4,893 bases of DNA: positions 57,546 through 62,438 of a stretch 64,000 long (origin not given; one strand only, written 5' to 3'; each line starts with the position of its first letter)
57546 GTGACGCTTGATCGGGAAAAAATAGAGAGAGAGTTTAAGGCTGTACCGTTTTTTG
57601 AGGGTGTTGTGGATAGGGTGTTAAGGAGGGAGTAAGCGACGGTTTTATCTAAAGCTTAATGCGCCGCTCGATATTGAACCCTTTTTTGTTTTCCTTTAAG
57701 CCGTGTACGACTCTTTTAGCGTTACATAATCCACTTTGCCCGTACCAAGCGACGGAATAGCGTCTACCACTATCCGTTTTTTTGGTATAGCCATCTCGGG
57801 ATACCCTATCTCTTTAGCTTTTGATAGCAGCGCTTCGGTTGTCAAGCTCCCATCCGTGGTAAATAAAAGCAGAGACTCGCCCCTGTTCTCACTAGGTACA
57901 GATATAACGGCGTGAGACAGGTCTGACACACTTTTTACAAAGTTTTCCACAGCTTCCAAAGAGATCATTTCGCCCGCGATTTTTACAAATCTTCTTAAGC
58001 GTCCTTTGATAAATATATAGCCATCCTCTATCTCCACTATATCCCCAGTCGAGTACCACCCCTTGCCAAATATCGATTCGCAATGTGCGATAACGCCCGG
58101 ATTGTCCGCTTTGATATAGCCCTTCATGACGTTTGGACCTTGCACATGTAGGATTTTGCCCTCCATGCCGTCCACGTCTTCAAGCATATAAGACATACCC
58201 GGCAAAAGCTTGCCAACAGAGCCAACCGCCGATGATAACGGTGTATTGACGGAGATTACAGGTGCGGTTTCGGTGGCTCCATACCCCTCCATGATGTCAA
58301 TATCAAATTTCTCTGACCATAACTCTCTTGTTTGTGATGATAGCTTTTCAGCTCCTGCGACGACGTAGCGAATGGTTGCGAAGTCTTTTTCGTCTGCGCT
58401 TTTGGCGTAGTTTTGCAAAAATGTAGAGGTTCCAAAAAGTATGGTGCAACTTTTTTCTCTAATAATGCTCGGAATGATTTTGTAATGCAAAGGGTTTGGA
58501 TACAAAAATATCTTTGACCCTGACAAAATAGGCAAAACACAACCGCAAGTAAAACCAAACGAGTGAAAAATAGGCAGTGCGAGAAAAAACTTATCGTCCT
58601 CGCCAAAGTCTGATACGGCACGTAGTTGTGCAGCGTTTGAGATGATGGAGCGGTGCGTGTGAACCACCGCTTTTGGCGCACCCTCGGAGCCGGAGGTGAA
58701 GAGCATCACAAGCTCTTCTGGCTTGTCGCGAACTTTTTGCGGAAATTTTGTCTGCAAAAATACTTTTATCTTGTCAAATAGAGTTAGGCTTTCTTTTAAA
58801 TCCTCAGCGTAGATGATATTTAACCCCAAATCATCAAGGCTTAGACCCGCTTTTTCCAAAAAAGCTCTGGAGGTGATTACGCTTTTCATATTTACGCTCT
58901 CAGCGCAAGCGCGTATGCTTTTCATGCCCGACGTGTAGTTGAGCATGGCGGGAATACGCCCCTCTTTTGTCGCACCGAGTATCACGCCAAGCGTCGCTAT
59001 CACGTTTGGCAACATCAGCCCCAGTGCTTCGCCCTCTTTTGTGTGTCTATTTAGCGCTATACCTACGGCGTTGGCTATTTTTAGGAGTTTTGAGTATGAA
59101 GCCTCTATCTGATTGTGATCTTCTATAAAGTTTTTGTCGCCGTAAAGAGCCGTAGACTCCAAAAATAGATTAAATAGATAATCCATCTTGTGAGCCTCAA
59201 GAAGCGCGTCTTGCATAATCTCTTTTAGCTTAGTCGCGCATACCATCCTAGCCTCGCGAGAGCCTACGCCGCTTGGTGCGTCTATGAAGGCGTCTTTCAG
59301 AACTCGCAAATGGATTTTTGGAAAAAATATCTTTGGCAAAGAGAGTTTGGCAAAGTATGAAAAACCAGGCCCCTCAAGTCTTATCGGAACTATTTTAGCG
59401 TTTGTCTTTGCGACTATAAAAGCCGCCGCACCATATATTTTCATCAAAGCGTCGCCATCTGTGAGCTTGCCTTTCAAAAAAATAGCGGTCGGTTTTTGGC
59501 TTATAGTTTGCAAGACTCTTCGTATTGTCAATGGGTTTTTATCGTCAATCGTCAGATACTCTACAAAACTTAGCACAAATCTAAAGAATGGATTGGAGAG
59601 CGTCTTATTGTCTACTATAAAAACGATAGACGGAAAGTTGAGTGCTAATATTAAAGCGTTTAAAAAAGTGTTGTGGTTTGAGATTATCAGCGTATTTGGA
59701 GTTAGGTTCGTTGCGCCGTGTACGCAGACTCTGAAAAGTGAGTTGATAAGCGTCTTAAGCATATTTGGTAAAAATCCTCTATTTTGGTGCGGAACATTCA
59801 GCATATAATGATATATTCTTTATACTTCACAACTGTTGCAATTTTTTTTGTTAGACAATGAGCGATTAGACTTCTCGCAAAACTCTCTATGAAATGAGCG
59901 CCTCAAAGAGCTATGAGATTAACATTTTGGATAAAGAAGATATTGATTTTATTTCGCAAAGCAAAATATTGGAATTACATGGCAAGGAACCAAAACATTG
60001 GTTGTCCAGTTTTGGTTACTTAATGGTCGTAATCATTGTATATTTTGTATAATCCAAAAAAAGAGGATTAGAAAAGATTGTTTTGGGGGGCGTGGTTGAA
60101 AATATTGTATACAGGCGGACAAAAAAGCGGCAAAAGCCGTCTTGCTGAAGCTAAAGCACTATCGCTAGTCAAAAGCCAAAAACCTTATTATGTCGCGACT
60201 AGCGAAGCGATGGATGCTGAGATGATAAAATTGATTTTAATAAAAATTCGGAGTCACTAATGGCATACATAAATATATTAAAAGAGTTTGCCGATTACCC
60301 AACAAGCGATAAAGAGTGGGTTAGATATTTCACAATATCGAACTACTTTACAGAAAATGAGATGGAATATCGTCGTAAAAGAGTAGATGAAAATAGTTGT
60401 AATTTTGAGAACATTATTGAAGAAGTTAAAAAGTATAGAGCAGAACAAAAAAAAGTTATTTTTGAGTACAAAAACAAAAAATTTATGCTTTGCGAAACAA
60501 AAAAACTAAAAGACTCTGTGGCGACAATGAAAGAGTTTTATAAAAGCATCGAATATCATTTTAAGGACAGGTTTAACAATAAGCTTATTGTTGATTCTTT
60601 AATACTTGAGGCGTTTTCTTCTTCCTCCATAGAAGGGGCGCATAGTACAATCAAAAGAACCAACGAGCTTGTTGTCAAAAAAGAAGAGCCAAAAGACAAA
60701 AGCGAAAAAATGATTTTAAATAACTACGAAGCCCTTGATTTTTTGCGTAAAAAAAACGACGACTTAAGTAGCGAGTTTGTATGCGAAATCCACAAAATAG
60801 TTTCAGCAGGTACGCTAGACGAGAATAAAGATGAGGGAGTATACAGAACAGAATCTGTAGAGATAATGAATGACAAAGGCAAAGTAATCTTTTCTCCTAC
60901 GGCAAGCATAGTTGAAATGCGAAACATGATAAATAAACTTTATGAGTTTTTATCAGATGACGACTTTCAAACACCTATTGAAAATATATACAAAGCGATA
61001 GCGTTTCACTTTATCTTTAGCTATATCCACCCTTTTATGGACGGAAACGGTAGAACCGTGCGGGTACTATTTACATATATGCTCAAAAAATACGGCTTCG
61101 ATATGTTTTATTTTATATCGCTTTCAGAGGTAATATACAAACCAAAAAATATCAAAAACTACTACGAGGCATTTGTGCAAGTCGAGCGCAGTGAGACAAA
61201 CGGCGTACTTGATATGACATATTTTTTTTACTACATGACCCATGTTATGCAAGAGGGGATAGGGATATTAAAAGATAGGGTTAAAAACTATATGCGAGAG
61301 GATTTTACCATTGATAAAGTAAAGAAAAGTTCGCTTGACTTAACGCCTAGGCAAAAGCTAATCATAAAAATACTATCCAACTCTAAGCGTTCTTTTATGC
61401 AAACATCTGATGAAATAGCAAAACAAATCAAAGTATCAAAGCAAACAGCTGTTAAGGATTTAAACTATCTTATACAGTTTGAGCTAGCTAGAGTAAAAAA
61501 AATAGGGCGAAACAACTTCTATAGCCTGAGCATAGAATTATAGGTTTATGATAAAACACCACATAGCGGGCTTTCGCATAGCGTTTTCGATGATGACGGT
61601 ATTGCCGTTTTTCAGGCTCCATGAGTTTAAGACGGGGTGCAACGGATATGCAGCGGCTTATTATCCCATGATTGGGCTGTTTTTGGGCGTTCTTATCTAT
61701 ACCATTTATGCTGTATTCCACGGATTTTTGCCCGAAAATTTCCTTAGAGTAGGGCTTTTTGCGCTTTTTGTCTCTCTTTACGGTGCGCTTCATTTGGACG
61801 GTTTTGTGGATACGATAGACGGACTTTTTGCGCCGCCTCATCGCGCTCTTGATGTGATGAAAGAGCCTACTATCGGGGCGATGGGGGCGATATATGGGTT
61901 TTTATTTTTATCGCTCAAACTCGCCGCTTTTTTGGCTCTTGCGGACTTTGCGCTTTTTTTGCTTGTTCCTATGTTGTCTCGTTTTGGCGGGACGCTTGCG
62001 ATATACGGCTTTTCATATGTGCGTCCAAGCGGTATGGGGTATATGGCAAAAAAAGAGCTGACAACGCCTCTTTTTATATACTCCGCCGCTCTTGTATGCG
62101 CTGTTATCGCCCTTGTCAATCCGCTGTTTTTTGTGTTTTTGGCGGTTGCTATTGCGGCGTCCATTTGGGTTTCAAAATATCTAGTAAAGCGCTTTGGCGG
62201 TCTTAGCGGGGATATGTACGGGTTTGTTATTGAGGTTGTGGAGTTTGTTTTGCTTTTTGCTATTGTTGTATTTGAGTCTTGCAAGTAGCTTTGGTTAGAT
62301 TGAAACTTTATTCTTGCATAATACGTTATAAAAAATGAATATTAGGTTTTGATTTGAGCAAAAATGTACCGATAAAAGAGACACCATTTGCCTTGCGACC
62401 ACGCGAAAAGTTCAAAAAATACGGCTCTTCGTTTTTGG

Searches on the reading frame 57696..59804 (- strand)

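Call 74: search_protein_families(library=pfam, proteins=[window:57696-59804:-], max_evalue=0.00001)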
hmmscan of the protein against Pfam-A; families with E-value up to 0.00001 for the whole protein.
window:57696-59804:- (702 aa): 2 families
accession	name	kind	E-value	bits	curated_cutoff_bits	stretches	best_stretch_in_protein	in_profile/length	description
PF00501.34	AMP-binding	-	2.6e-56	191.5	29.9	1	219-563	6-383/384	AMP-binding enzyme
PF01553.26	Acyltransferase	-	1.6e-10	41.3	23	1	25-143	1-131/132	Acyltransferase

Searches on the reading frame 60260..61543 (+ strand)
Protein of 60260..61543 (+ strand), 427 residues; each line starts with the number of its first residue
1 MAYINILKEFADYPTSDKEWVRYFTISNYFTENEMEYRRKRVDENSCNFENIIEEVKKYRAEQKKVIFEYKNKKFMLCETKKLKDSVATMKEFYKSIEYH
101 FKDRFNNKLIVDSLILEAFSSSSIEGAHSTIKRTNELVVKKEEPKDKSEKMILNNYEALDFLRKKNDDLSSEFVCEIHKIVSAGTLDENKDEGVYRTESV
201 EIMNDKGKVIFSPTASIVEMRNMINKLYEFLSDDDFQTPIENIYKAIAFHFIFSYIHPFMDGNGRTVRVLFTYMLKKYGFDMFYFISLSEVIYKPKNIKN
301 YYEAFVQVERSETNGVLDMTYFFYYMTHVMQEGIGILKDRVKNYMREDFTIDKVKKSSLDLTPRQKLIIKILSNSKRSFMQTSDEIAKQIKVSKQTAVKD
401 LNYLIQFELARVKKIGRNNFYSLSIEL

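Call 74: search_protein_families(library=pfam, proteins=[window:60260-61543:+], max_evalue=0.00001)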
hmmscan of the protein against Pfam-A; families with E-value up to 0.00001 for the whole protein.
window:60260-61543:+ (427 aa): 1 family
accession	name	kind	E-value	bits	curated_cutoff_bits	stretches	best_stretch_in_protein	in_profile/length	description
PF02661.23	Fic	-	4.5e-18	66.3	24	1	169-275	2-93/93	Fic/DOC family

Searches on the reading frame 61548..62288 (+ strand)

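Call 74: search_protein_families(library=pfam, proteins=[window:61548-62288:+], max_evalue=0.00001)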
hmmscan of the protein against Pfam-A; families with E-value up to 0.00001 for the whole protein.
window:61548-62288:+ (246 aa): 1 family
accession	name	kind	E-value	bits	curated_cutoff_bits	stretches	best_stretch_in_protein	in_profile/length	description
PF02654.20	CobS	-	6.6e-42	144.4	23.2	1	12-236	1-206/207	Cobalamin-5-phosphate synthase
